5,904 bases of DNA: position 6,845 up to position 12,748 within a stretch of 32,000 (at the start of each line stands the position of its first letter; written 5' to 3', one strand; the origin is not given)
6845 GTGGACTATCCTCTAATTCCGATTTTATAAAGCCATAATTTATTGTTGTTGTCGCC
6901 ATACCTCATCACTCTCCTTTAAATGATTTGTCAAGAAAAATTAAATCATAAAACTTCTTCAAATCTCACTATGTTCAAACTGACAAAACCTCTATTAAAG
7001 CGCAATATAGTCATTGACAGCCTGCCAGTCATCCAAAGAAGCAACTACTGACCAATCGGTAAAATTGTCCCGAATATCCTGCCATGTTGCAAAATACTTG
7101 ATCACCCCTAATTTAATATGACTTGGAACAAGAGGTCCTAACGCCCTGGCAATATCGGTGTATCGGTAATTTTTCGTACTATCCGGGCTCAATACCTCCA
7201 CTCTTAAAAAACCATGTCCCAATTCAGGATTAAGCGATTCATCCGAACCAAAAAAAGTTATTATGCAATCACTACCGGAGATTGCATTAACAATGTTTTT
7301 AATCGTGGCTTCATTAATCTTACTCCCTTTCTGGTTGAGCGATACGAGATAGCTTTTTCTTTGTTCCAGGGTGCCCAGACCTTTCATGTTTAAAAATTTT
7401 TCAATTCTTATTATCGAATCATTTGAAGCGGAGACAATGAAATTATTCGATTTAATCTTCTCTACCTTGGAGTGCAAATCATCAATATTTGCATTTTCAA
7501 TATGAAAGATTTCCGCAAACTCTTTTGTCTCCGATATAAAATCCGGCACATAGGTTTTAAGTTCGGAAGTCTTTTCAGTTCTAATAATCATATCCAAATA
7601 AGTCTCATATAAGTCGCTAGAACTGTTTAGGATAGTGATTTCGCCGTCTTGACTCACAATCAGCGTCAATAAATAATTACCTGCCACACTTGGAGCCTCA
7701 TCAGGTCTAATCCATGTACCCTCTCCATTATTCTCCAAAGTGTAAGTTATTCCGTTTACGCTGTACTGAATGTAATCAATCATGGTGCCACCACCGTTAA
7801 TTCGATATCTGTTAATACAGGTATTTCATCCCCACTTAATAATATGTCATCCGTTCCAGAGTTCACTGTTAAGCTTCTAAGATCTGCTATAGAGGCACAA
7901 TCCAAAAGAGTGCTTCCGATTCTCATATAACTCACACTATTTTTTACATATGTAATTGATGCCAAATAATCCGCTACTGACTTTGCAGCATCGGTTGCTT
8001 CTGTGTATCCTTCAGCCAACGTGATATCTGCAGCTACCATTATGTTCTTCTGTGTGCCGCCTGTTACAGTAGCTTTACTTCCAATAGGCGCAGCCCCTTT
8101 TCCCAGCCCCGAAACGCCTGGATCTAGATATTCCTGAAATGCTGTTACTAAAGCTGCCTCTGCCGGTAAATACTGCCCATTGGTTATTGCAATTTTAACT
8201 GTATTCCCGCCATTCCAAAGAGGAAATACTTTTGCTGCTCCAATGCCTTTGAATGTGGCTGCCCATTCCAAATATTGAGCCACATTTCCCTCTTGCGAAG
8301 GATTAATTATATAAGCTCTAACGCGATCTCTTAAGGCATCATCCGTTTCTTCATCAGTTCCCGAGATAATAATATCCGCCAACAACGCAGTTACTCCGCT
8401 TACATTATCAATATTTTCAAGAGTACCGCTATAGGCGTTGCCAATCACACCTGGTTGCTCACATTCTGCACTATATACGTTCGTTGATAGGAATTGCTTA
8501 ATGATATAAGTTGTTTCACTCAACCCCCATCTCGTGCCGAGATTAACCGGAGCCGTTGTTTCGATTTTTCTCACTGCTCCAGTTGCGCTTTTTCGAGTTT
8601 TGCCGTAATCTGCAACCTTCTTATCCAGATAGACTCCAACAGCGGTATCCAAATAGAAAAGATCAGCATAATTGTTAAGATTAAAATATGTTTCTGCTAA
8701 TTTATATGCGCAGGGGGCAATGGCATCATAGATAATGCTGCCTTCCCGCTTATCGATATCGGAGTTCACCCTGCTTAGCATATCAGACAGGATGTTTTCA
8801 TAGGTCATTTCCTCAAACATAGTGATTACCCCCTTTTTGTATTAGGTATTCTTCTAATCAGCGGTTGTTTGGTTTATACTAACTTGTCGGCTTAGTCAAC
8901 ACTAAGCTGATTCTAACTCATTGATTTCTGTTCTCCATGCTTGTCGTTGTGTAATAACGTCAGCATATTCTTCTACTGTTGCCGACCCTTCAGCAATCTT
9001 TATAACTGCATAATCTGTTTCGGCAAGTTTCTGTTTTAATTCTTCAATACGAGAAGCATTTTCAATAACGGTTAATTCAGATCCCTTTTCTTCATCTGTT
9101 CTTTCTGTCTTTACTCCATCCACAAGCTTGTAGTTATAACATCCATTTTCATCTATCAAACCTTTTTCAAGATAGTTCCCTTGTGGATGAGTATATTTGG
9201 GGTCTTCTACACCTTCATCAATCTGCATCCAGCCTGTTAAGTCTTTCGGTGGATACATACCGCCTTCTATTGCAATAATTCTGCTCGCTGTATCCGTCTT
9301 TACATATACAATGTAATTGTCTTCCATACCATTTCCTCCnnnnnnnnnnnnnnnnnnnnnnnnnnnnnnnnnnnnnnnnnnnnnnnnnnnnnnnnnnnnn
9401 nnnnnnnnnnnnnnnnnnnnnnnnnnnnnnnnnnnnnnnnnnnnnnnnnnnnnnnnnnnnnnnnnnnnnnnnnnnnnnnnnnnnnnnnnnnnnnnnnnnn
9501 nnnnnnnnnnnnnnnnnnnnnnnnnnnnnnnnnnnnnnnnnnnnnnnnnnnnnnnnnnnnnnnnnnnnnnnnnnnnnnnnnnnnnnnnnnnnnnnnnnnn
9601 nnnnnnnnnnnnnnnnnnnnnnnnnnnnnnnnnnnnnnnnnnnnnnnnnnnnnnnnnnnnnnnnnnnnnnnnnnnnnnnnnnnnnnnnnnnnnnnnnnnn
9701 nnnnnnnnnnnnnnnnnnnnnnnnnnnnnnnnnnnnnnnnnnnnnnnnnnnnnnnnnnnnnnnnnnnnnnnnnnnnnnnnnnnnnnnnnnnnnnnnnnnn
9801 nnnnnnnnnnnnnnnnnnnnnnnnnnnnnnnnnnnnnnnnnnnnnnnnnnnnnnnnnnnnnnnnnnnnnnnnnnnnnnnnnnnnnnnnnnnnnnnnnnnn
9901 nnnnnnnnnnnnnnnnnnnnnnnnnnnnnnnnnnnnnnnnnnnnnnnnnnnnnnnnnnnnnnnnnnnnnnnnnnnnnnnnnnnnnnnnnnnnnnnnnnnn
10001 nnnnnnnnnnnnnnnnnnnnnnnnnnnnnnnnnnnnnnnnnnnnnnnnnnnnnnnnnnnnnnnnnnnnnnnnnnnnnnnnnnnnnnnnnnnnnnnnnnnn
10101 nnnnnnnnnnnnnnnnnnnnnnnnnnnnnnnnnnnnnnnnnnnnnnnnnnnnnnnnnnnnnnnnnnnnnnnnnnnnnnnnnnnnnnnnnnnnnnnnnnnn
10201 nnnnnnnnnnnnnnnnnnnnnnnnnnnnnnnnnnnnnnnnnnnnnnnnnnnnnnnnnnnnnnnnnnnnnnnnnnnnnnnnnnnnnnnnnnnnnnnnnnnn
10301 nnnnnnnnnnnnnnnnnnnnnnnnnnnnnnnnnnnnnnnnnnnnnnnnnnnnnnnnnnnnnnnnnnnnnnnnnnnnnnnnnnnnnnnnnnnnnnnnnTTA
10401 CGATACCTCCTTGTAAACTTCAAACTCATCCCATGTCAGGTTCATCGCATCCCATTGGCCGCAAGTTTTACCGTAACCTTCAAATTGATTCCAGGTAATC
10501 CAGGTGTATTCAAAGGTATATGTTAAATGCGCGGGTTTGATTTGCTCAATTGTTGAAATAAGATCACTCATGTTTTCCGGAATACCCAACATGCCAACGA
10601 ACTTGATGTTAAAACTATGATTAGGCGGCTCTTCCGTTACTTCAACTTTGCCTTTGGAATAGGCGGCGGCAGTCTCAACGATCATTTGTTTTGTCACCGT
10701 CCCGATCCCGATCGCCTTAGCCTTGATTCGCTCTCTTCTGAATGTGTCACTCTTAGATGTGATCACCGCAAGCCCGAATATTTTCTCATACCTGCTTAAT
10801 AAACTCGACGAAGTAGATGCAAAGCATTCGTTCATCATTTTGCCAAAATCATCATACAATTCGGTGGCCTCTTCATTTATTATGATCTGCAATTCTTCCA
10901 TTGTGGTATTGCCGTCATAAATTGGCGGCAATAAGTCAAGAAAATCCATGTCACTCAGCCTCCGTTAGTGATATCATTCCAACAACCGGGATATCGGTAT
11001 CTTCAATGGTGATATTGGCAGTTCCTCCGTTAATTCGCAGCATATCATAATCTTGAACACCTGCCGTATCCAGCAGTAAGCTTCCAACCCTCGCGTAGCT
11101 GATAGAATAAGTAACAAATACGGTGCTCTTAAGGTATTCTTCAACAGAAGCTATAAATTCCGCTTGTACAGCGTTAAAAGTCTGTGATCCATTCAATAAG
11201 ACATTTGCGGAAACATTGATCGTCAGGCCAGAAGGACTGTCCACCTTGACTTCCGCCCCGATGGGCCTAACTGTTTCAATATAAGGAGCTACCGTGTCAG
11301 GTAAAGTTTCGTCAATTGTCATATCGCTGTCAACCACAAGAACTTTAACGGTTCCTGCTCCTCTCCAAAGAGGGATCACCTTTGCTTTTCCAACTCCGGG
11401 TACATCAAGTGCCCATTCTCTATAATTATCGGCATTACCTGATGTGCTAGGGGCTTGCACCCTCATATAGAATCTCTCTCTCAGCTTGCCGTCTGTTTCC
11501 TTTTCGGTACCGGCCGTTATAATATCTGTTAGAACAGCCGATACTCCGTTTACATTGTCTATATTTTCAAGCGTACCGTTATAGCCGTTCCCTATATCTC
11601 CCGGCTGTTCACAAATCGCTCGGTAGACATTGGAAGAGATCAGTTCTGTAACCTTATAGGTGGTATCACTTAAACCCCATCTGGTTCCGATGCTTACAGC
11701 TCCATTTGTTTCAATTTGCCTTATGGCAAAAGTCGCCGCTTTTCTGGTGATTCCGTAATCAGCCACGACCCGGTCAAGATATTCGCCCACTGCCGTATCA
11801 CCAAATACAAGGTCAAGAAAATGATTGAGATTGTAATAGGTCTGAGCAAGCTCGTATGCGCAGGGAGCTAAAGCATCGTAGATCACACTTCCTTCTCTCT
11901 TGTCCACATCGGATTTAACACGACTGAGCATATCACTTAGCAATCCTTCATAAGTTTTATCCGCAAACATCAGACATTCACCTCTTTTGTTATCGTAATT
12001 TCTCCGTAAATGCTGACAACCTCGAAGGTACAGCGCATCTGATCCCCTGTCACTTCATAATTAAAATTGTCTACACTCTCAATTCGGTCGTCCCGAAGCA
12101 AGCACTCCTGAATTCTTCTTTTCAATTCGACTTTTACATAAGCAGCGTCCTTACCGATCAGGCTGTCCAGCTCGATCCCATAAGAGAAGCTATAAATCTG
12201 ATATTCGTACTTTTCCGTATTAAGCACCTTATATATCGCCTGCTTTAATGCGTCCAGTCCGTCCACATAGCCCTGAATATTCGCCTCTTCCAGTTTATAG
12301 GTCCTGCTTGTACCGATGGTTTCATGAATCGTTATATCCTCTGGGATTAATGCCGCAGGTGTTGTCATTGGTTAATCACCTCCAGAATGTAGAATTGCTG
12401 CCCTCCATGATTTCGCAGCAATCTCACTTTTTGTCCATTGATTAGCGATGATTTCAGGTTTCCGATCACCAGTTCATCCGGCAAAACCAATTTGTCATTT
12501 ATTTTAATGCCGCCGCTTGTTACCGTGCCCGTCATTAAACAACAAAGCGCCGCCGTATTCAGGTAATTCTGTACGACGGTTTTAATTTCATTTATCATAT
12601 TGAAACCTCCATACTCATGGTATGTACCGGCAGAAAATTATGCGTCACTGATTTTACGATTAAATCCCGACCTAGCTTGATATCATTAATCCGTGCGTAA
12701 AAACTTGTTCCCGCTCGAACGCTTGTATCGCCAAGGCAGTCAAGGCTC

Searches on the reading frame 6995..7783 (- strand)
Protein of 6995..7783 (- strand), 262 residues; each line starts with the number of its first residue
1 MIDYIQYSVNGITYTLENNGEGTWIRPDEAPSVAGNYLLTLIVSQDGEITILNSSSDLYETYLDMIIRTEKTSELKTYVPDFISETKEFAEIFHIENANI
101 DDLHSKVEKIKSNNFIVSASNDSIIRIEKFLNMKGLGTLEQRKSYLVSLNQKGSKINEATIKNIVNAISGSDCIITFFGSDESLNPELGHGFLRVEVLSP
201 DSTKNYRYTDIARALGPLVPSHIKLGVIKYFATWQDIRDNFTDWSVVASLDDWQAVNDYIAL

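Call 8: search_protein_families(library=pfam, proteins=[window:6995-7783:-], max_evalue=0.01)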
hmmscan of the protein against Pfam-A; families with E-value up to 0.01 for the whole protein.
window:6995-7783:- (262 aa): 1 family
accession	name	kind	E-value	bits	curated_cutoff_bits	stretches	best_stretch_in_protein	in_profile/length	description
PF10076.14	Phage_Mu_Gp48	-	5.4e-09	36.5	37.4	1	74-189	2-110/150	Bacteriophage Mu-like, Gp48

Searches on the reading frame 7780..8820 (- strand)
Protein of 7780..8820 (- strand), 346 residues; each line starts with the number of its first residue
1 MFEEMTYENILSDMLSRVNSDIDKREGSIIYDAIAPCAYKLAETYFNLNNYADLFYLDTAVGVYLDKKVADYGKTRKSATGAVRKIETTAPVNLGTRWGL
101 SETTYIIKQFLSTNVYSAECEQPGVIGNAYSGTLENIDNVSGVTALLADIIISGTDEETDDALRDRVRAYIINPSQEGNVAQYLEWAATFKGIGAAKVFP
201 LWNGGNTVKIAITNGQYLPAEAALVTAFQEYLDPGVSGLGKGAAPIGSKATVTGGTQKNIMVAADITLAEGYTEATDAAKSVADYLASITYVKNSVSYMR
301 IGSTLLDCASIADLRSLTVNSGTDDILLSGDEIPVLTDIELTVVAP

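Call 8: search_protein_families(library=pfam, proteins=[window:7780-8820:-], max_evalue=0.01)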
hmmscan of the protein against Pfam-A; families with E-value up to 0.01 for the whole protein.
window:7780-8820:- (346 aa): 1 family
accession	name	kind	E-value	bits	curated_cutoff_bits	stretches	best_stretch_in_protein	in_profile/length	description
PF04865.19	Baseplate_J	-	1.1e-41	143.3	21.1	1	63-302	3-253/255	Baseplate J-like protein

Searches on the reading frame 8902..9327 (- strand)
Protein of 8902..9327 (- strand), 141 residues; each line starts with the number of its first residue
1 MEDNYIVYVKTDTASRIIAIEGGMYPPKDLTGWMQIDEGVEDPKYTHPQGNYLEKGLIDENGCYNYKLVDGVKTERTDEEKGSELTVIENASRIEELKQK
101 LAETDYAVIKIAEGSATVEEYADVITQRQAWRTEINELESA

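Call 8: search_protein_families(library=pfam, proteins=[window:8902-9327:-], max_evalue=0.01)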
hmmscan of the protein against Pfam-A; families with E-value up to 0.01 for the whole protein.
window:8902-9327:- (141 aa): 0 families

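Call 18: search_protein_families(library=phrogs, proteins=[window:8902-9327:-], max_evalue=0.01)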
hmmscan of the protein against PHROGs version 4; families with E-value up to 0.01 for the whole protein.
window:8902-9327:- (141 aa): 2 families
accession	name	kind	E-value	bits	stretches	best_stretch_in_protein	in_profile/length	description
phrog_24451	-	unknown function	1e-22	81.6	1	1-101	1-100/111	-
phrog_17180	-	unknown function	0.00015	22.7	1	91-140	98-151/161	-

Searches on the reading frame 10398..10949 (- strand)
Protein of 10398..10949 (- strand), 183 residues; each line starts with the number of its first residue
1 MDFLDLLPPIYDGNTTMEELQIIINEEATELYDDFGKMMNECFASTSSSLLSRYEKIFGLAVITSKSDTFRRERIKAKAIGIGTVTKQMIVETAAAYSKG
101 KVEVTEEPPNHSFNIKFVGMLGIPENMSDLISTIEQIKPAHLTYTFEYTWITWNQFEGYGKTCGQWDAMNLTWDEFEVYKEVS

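Call 8: search_protein_families(library=pfam, proteins=[window:10398-10949:-], max_evalue=0.01)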
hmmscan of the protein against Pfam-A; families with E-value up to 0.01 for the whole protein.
window:10398-10949:- (183 aa): 1 family
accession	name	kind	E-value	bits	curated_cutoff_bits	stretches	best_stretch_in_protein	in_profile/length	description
PF10076.14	Phage_Mu_Gp48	-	4.3e-26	92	37.4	1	3-148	3-149/150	Bacteriophage Mu-like, Gp48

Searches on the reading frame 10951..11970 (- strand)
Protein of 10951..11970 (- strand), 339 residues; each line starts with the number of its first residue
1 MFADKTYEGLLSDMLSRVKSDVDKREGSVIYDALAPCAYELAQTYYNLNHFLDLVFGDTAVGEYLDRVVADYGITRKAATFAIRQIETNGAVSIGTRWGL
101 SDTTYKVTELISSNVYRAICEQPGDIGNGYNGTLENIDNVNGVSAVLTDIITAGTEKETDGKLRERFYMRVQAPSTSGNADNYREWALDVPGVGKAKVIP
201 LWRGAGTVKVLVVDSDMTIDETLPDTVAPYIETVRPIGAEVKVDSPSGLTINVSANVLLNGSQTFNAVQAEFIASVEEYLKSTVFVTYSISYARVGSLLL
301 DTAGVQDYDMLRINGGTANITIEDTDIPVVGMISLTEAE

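Call 5: search_protein_families(library=pfam, proteins=[window:10951-11970:-], max_evalue=0.01)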
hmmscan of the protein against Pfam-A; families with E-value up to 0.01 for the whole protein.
window:10951-11970:- (339 aa): 1 family
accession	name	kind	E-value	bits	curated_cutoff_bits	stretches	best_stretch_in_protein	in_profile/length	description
PF04865.19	Baseplate_J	-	1.3e-56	192.1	21.1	1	62-295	2-252/255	Baseplate J-like protein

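Call 35: search_solved_structures(query=window:10951-11970:-, max_evalue=0.001)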
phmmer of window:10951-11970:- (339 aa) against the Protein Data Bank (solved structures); distinct sequences matched with E-value up to 0.001: 4.
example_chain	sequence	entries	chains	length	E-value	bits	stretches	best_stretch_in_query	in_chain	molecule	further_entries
8v3w_E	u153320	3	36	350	8.5e-45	156.4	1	1-339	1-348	TRI-2 (CD1371)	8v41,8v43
9g8s_C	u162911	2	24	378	1.4e-26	96.5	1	13-328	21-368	Baseplate J family protein | gp65 - Triplex 1a protein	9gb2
9ki1_H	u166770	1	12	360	2e-12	50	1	69-255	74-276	Baseplate protein gp47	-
9euf_C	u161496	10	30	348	1.2e-06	31.1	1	115-282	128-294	Baseplate component | ORF62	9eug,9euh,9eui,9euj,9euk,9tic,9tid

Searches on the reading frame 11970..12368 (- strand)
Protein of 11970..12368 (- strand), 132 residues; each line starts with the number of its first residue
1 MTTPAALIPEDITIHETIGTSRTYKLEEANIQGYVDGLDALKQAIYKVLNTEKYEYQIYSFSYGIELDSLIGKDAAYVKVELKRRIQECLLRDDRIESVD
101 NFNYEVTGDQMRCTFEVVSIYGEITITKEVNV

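Call 5: search_protein_families(library=pfam, proteins=[window:11970-12368:-], max_evalue=0.01)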
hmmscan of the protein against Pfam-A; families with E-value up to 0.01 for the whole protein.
window:11970-12368:- (132 aa): 2 families
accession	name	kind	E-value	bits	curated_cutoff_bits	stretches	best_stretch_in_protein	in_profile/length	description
PF10934.14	Sheath_initiator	-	1.4e-32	112.2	32.9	1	24-117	10-104/104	Contractile injection system sheath initiator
PF04965.19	GPW_gp25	-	0.0029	17.8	27.2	1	37-99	3-66/96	Baseplate wedge protein gp25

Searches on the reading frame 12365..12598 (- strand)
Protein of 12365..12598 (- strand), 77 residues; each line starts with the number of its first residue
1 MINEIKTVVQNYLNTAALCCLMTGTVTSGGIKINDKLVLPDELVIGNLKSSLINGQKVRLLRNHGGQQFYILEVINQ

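Call 5: search_protein_families(library=pfam, proteins=[window:12365-12598:-], max_evalue=0.01)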
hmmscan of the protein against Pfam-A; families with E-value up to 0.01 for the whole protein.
window:12365-12598:- (77 aa): 1 family
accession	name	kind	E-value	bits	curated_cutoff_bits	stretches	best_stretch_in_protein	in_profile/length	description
PF10844.13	DUF2577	-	0.0045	17.7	22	0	50-73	72-95/96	Protein of unknown function (DUF2577)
